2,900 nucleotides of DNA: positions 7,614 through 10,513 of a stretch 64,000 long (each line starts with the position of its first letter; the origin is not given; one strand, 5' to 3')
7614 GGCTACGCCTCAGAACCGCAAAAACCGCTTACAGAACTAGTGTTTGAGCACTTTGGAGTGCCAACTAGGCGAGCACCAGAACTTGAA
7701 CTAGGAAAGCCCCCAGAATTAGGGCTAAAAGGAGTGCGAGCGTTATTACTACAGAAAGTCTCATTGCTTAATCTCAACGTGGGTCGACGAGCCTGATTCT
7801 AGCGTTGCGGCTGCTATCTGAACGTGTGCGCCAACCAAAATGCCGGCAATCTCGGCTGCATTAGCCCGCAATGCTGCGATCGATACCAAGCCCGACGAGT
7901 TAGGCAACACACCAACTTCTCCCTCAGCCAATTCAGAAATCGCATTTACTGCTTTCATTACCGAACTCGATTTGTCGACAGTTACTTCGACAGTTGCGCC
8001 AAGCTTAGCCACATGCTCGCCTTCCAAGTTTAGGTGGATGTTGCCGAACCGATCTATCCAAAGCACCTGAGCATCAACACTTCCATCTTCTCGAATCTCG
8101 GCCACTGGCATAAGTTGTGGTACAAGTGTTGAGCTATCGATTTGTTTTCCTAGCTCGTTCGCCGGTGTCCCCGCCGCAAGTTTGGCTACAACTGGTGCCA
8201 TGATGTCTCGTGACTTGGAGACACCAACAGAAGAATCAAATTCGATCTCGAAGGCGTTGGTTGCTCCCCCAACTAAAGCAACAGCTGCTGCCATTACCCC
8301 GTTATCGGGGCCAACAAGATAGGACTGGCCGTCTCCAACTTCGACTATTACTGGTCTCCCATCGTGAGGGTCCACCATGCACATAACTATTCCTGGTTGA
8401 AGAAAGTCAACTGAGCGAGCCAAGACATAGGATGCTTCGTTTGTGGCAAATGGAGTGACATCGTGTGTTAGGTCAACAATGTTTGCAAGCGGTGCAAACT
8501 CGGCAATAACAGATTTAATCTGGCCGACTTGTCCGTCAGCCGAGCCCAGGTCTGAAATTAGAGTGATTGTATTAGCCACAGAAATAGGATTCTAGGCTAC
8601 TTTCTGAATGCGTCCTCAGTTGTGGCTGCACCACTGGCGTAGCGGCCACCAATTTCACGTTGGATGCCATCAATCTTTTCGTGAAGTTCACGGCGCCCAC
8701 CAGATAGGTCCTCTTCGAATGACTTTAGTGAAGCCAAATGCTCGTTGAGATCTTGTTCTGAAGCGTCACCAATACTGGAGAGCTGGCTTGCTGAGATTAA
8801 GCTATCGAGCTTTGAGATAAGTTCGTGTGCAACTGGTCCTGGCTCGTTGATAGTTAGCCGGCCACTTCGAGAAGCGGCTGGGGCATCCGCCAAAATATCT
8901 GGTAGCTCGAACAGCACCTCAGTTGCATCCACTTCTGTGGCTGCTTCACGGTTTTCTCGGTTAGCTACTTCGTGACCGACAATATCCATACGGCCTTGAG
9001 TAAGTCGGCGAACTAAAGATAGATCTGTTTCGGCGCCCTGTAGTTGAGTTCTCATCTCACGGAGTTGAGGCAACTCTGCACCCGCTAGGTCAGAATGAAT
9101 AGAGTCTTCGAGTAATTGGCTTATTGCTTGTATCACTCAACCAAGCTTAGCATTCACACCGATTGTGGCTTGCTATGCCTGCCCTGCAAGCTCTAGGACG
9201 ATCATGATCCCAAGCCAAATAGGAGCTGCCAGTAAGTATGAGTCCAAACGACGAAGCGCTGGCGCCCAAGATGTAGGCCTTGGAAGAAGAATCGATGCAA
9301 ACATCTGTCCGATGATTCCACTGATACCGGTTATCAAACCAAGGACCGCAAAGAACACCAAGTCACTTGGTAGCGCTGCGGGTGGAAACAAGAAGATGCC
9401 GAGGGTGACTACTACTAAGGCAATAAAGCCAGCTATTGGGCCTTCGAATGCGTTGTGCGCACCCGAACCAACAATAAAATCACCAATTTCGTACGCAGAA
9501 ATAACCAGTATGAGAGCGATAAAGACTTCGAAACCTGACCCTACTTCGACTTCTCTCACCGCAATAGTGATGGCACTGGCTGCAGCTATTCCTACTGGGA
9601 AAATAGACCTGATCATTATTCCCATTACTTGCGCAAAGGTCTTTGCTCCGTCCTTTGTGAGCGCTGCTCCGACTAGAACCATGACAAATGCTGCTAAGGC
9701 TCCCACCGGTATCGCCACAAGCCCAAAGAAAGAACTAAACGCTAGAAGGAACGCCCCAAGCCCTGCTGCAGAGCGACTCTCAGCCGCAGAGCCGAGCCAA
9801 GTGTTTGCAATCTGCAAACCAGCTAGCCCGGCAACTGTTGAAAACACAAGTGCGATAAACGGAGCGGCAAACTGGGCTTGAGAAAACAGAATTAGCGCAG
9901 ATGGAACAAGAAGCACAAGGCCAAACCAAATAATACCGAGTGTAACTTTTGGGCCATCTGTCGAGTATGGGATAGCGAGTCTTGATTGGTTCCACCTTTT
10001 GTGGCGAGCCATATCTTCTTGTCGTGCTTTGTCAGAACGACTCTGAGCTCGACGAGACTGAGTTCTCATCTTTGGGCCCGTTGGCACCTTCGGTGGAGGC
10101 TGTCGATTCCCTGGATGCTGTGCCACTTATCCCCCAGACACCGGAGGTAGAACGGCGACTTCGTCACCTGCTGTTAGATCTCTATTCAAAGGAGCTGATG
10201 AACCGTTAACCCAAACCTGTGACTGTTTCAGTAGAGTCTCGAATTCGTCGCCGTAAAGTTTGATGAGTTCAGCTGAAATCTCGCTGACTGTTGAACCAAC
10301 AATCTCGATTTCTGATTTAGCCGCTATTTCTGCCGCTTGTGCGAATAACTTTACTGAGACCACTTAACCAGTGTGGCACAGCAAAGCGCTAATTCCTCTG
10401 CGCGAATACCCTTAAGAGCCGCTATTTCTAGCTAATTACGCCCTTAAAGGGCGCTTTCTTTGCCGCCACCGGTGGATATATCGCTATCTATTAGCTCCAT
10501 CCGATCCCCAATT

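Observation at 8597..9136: RsiG-like protein carrying two c-di-GMP-binding helix motifs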

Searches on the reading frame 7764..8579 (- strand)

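Call 4: search_protein_families(library=pfam, proteins=[window:7764-8579:-], max_evalue=1)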
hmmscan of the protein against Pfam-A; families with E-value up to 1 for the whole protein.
window:7764-8579:- (272 aa): 3 families
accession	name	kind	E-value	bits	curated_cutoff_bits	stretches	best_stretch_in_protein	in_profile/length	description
PF01887.21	SAM_HAT_N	-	3.6e-30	105.1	26.3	1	5-144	1-145/145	SAM hydroxide adenosyltransferase N-terminal domain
PF20257.3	SAM_HAT_C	-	3e-14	53.5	25.5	1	171-253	2-83/84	SAM hydroxide adenosyltransferase C-terminal domain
PF21923.1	BON_like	-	0.17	12.2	24.1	1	2-38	7-43/47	BON-like domain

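Call 5: search_protein_families(library=ncbifam, proteins=[window:7764-8579:-], max_evalue=1)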
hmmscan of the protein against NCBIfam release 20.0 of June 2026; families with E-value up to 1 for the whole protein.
window:7764-8579:- (272 aa): 3 families
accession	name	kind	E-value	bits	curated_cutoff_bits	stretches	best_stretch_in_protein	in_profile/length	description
NF058624.1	RSAMHdlseTHET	equivalog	1.9e-33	116.1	350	1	5-255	3-249/250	(R)-S-adenosyl-L-methionine hydrolase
NF053629.1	RSAMPyrc0463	equivalog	4.7e-27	95.2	470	1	5-255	2-253/256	(R)-S-adenosyl-L-methionine hydrolase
TIGR04507.1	fluorinase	equivalog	5.3e-12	45.7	400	2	81-204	98-230/286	adenosyl-fluoride synthase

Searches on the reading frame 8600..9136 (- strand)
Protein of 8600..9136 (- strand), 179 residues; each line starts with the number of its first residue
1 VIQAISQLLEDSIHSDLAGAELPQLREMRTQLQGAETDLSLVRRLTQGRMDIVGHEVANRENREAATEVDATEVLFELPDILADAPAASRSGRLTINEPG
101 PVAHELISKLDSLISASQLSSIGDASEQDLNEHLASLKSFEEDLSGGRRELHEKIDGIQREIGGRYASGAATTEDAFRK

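Call 4: search_protein_families(library=pfam, proteins=[window:8600-9136:-], max_evalue=1)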
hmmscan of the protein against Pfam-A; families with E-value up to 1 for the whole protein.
window:8600-9136:- (179 aa): 2 families
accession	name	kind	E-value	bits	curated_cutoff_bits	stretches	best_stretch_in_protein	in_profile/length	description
PF22802.1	RsiG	-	1.6e-23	82.6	27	2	14-71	4-57/65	RsiG-like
PF24270.1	HTH_Cmi2_C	-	0.00014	22.5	27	1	20-80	27-86/125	Cmi2, C-terminal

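Call 5: search_protein_families(library=ncbifam, proteins=[window:8600-9136:-], max_evalue=1)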
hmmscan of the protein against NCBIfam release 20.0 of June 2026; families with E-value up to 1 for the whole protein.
window:8600-9136:- (179 aa): 0 families

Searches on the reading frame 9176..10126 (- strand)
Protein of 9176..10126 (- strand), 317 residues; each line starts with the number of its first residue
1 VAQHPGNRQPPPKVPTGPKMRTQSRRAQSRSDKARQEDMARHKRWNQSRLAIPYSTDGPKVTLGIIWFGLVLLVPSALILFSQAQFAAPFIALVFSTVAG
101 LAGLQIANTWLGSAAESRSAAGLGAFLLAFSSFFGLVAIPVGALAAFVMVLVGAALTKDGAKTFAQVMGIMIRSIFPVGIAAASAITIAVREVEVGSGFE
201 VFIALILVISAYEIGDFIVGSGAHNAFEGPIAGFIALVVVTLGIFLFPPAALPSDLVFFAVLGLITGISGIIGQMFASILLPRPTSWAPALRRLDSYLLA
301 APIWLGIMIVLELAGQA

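Call 4: search_protein_families(library=pfam, proteins=[window:9176-10126:-], max_evalue=1)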
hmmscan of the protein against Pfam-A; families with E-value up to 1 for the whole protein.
window:9176-10126:- (317 aa): 1 family
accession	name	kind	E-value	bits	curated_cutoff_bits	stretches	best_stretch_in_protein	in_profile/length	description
PF02711.19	Pap_E4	-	0.63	11.5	27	0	5-59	21-76/96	E4 protein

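Call 5: search_protein_families(library=ncbifam, proteins=[window:9176-10126:-], max_evalue=1)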
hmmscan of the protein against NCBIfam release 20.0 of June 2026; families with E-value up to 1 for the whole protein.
window:9176-10126:- (317 aa): 0 families

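Call 56: search_protein_families(library=pfam, proteins=[window:9176-10126:-], max_evalue=0.01)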
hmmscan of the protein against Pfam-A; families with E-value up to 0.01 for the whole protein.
window:9176-10126:- (317 aa): 0 families

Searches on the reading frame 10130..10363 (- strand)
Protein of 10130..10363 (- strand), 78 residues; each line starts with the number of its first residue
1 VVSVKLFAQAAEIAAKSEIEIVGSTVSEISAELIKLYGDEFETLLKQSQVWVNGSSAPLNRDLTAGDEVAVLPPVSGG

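Call 4: search_protein_families(library=pfam, proteins=[window:10130-10363:-], max_evalue=1)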
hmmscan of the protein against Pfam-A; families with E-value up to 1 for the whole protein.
window:10130-10363:- (78 aa): 3 families
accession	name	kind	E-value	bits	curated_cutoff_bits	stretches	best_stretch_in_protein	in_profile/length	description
PF02597.26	ThiS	-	2e-12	47.9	22.5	1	4-78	1-76/76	ThiS family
PF14451.12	Ub-Mut7C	-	0.0095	16.3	23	1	50-73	52-75/81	Mut7-C ubiquitin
PF13838.12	Clathrin_H_link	-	0.16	12.4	27.8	0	6-19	21-34/66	Clathrin-H-link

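Call 5: search_protein_families(library=ncbifam, proteins=[window:10130-10363:-], max_evalue=1)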
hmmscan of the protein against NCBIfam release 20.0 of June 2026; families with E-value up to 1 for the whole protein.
window:10130-10363:- (78 aa): 8 families
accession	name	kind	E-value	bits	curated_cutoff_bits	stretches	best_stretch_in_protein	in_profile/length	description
TIGR01687.1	moaD_arch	subfamily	1.4e-14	54.3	49.5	1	2-78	1-88/88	MoaD family protein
TIGR01682.1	moaD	equivalog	3.9e-12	46.8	66.15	1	2-78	1-80/80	molybdopterin converting factor subunit 1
NF041918.1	SAMP1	equivalog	1.1e-09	38.7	60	1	3-78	2-91/91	ubiquitin-like small modifier protein 1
NF008347.0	PRK11130.1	equivalog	3.6e-08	33.8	94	1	1-78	1-81/81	molybdopterin synthase sulfur carrier subunit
TIGR03437.1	Soli_cterm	paralog_domain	0.025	14.4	29.05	1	9-59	9-55/225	Solibacter uncharacterized C-terminal domain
NF041919.1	SAMP2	equivalog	0.041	14.4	70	1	19-78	5-66/66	ubiquitin-like small modifier protein SAMP2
NF002846.0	PRK03095.1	equivalog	0.19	11.2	361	1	30-50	77-97/287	peptidylprolyl isomerase PrsA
NF007896.0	PRK10600.1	equivalog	0.22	10.1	578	1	2-39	192-229/598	nitrate/nitrite two-component system sensor histidine kinase NarX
